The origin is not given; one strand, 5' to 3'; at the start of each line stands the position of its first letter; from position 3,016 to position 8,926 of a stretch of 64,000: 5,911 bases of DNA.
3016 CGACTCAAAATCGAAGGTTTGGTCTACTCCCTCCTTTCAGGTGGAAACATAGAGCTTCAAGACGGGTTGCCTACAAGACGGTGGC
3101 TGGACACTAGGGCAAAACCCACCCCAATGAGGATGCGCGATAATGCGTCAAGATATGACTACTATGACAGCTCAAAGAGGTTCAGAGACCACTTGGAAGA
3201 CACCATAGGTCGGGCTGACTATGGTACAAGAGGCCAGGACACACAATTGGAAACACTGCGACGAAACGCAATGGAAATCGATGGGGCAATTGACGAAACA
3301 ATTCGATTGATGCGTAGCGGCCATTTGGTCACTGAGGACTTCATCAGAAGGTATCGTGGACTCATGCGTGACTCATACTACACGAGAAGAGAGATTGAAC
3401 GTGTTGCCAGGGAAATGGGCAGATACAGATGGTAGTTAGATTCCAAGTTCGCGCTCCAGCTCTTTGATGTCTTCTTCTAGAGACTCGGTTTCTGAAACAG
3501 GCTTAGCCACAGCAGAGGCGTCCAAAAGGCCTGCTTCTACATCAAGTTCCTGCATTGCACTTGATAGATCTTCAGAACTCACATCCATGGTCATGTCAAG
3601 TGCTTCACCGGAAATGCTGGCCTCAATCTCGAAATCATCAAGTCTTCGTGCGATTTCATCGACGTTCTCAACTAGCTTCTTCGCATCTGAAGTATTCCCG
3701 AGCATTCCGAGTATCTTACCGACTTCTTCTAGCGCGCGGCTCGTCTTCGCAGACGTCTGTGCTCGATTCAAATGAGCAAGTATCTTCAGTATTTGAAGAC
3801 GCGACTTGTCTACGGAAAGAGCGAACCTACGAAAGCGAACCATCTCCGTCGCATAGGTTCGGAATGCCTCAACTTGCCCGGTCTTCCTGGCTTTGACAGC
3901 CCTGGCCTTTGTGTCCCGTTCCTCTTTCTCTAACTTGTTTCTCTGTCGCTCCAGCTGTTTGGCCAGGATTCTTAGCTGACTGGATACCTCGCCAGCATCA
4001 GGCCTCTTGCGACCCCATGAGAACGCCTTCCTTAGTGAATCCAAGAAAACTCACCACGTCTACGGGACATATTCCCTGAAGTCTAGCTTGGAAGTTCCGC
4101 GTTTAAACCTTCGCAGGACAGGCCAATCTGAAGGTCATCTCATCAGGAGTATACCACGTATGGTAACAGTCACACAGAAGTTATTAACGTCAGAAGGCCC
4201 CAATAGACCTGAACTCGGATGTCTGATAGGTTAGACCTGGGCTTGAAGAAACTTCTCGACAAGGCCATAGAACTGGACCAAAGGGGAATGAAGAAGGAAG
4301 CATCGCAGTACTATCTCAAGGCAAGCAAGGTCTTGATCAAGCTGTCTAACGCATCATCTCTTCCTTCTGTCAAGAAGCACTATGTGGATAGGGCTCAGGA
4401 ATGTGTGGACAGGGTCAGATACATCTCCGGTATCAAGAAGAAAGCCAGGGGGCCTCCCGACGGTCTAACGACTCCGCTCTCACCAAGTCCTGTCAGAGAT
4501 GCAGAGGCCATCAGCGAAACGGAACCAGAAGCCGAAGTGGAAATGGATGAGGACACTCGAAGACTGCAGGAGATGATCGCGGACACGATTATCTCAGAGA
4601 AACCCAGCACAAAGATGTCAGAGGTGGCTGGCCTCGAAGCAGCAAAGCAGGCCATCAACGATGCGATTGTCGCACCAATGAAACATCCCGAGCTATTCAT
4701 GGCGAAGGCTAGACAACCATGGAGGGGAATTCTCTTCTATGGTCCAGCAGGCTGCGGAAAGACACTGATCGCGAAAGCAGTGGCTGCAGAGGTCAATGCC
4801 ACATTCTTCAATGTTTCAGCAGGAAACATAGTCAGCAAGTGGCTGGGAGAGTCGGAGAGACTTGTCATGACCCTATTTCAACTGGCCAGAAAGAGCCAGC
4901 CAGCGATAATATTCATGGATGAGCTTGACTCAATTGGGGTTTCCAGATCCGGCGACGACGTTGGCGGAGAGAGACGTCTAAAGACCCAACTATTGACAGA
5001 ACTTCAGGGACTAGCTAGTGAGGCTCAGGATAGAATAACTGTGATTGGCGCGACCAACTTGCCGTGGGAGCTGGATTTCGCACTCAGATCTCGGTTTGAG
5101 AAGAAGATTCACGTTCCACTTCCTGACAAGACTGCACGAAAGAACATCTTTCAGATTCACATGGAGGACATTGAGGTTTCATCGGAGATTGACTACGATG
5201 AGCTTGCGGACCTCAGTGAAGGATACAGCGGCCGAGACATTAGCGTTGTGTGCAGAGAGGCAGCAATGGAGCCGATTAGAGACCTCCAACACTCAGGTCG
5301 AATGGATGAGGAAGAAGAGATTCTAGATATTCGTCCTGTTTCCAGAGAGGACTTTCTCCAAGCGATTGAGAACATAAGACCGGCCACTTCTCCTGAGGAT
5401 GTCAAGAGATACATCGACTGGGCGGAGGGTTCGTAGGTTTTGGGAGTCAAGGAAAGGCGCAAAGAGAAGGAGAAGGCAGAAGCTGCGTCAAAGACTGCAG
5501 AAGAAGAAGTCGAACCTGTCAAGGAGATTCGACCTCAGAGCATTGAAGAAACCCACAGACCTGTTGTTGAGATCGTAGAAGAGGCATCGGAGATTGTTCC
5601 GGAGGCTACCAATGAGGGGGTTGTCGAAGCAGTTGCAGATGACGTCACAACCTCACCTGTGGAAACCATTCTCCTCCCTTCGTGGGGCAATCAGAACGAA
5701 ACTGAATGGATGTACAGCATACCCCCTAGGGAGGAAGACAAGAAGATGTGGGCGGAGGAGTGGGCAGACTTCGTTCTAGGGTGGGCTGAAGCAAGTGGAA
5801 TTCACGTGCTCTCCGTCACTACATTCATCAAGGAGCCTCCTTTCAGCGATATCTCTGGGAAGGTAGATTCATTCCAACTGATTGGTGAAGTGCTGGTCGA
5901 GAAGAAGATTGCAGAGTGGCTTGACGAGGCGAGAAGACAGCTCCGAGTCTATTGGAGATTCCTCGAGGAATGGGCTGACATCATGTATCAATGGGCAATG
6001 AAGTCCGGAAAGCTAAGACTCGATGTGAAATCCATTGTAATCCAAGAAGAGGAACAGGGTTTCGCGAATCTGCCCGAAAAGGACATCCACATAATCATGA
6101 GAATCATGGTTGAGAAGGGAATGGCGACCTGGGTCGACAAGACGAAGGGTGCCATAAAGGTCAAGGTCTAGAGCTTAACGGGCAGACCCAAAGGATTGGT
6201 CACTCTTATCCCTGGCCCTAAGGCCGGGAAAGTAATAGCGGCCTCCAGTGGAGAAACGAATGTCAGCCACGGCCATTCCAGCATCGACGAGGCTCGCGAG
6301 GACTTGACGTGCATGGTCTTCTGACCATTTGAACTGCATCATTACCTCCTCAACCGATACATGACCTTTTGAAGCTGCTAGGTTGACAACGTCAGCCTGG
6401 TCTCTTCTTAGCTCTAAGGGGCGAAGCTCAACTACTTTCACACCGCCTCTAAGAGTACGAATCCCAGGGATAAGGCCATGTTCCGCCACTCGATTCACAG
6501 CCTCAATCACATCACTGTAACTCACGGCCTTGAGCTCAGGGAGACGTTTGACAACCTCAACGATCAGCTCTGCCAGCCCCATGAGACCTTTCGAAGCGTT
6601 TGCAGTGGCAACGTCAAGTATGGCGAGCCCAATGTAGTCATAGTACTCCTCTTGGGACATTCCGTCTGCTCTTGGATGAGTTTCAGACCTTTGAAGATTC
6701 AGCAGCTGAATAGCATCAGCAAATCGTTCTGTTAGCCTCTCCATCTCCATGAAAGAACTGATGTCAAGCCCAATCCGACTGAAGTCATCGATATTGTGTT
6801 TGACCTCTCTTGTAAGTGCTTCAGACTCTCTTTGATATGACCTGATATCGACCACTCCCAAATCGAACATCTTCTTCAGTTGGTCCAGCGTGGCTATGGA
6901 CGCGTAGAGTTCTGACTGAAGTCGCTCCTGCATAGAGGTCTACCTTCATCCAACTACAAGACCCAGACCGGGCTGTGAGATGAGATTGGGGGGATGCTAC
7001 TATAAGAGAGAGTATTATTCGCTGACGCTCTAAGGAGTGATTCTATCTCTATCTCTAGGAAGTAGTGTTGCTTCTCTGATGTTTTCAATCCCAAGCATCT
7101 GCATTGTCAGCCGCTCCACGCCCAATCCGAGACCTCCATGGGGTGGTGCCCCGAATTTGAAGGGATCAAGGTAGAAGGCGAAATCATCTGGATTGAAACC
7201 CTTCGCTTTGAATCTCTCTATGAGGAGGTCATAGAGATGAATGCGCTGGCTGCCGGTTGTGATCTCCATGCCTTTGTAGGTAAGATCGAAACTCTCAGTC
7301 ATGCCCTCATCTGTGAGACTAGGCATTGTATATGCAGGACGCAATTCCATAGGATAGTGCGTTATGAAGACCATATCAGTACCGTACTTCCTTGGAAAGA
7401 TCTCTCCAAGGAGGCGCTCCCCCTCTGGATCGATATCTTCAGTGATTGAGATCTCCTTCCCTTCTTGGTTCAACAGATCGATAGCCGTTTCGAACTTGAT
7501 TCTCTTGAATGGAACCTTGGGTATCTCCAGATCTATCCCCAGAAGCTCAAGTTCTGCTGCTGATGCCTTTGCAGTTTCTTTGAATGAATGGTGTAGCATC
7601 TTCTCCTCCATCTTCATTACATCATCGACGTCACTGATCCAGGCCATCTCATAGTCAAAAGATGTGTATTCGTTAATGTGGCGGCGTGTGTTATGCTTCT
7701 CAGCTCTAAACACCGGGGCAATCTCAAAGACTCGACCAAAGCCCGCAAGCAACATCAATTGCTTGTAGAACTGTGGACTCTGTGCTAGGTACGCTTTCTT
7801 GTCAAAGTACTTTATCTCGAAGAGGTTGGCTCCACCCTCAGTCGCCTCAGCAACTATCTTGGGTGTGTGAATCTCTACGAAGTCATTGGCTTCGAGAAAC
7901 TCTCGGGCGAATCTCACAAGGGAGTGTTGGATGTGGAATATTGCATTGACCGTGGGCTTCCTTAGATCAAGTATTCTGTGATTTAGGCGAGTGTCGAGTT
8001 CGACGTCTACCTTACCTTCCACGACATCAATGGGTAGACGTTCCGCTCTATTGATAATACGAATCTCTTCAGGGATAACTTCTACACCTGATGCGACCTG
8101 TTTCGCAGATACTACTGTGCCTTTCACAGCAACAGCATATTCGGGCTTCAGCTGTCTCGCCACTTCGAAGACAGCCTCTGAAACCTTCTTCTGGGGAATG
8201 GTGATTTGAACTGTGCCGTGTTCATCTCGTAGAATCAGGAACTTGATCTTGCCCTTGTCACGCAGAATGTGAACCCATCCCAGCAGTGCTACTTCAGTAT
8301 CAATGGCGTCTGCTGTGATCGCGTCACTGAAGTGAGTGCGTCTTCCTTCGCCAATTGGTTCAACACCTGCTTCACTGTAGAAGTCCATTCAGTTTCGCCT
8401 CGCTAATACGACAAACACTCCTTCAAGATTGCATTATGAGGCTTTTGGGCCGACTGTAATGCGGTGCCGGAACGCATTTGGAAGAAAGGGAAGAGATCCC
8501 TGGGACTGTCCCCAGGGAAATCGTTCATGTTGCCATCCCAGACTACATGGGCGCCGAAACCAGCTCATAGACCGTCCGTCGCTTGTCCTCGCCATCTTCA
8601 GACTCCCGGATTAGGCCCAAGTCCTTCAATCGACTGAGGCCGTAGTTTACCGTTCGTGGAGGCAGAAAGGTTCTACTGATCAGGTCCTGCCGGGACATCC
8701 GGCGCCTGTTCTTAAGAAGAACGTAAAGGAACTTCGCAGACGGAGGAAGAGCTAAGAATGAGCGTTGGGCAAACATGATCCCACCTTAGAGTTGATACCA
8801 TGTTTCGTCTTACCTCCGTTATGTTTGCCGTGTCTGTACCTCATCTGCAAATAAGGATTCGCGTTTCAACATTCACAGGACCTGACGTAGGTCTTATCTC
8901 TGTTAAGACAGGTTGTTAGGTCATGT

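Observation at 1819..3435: Zinc-finger / coiled-coil / GLUE-like protein abutting ESCRT-III: a candidate missing upstream ESCRT module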

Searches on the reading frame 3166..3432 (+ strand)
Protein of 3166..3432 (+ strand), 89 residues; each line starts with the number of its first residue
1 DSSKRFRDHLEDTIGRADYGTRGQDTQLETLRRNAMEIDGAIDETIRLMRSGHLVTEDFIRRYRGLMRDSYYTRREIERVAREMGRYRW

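Call 33: search_protein_families(library=pfam, alignment_id=A2, max_evalue=10)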
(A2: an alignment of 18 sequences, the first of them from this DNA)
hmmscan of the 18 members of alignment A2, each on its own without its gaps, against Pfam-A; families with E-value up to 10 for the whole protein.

A. member 1, seq(89 aa): 1 family
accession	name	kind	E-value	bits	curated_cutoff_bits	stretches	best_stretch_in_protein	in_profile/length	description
PF07200.18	Mod_r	-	0.24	11.8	30.1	1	23-76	92-144/146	Modifier of rudimentary (Mod(r)) protein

B. families by the number of members that match (of 18 scanned): 17 families
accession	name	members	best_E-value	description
PF09454.15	Vps23_core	10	0.00039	Vps23 core domain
PF09371.15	Tex_N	4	0.009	Tex-like protein N-terminal domain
PF07200.18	Mod_r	4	0.012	Modifier of rudimentary (Mod(r)) protein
PF02609.21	Exonuc_VII_S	1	0.018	Exonuclease VII small subunit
PF01814.28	Hemerythrin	1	0.037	Hemerythrin HHE cation binding domain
PF18455.6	GBR2_CC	1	0.045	Gamma-aminobutyric acid type B receptor subunit 2 coiled-coil domain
PF09311.16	Rab5-bind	1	0.069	Rabaptin-like protein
PF17151.10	CHASE7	1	0.08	Periplasmic sensor domain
PF06785.16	UPF0242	1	0.12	Uncharacterised protein family (UPF0242) N-terminus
PF18162.6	Arc_C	1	0.15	Arc C-lobe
PF08606.16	Prp19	1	0.15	Prp19/Pso4-like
PF20797.2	HepT-like_2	1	0.17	HepT-like protein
PF24443.1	DUF7562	1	0.18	Family of unknown function (DUF7562)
PF16331.10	TolA_bind_tri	1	0.22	TolA binding protein trimerisation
PF07363.16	DUF1484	1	0.23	Protein of unknown function (DUF1484)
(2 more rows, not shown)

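Call 34: search_solved_structures(query=A2, max_evalue=10, show_alignments=3)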
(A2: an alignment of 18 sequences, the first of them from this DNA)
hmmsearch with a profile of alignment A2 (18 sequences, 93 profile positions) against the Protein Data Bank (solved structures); distinct sequences matched with E-value up to 10: 17.
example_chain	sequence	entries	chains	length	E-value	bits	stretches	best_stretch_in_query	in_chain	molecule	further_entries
9i38_A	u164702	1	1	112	0.0018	21.7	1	4-88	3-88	m4D2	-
7ah0_A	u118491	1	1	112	0.013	18.9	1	9-88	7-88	4D2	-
8ccr_A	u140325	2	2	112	0.015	18.8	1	9-88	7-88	4D2 (mutant T19D)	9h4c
2p22_A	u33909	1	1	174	0.022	18.3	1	32-85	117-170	Suppressor protein STP22 of temperature-sensitive alpha-factor receptor and arginine perme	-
2f66_A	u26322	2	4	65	0.032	17.7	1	33-86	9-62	Suppressor protein STP22 of temperature-sensitive alpha-factor receptor and arginine perme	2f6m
2caz_A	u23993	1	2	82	0.11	15.9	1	31-86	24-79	SUPPRESSOR PROTEIN STP22 OF TEMPERATURE-SENSITIVE ALPHA-FACTOR RECEPTOR AND ARGININE PERME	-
7bqe_A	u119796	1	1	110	0.3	14.6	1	3-88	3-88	NF3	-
9k9w_M2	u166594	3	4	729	0.35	14.4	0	51-67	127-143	Glr2806 protein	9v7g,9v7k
36qu_H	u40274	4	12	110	0.45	14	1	2-49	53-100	V-type proton ATPase subunit G1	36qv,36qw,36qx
2p6v_A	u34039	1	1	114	0.61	13.6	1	35-70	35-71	Transcription initiation factor TFIID subunit 4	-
5j0i_A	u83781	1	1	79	1.1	12.9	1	32-55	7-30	Designed protein 2L6HC3_12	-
3v2g_A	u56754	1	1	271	1.7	12.2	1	24-53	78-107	3-oxoacyl-[acyl-carrier-protein] reductase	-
9ff9_A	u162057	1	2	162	1.8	12.1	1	14-87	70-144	Tropomyosin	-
8puz_A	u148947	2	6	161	1.8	12.1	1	14-87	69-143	Tropomyosin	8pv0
6uui_X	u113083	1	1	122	2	12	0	8-48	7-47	Keratin, type I cytoskeletal 10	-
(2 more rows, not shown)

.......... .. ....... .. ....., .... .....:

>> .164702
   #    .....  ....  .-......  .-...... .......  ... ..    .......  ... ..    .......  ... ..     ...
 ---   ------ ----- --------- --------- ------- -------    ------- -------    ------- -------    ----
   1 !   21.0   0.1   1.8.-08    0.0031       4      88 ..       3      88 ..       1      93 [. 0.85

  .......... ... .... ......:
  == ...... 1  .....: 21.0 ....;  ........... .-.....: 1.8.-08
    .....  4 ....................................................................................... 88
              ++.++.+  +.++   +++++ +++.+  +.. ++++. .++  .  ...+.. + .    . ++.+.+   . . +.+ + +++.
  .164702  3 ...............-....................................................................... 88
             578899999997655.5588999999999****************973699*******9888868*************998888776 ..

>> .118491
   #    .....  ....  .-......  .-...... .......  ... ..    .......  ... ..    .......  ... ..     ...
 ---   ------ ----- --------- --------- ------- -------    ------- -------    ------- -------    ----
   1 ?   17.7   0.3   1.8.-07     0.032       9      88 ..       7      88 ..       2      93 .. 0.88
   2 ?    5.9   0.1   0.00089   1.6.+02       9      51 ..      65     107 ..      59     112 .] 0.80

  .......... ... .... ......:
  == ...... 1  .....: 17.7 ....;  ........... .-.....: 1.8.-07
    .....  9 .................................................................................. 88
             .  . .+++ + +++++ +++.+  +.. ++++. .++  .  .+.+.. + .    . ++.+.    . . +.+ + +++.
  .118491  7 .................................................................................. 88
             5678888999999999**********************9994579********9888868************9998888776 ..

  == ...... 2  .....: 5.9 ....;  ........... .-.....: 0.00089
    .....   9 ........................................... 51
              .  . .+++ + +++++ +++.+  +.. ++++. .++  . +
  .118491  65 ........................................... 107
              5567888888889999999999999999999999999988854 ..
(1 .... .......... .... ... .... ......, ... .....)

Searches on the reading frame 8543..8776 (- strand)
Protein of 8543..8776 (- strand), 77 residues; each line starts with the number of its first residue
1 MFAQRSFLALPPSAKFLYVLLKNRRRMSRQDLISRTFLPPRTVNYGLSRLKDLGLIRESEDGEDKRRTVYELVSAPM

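Call 67: search_protein_families(library=pfam, proteins=[window:8543-8776:-], max_evalue=0.01)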
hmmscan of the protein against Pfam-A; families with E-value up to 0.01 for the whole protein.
window:8543-8776:- (77 aa): 4 families
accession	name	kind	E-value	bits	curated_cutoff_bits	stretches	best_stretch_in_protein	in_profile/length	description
PF12802.13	MarR_2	-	5.1e-07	30.2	27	1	16-67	10-61/61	MarR family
PF13412.12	HTH_24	-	9.2e-05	22.4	21.9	1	20-57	12-48/48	Winged helix-turn-helix DNA-binding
PF13463.12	HTH_27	-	0.00064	20.4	22.2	1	19-72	11-64/68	Winged helix DNA-binding domain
PF01047.28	MarR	-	0.0066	16.7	24.6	1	20-67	11-58/59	MarR family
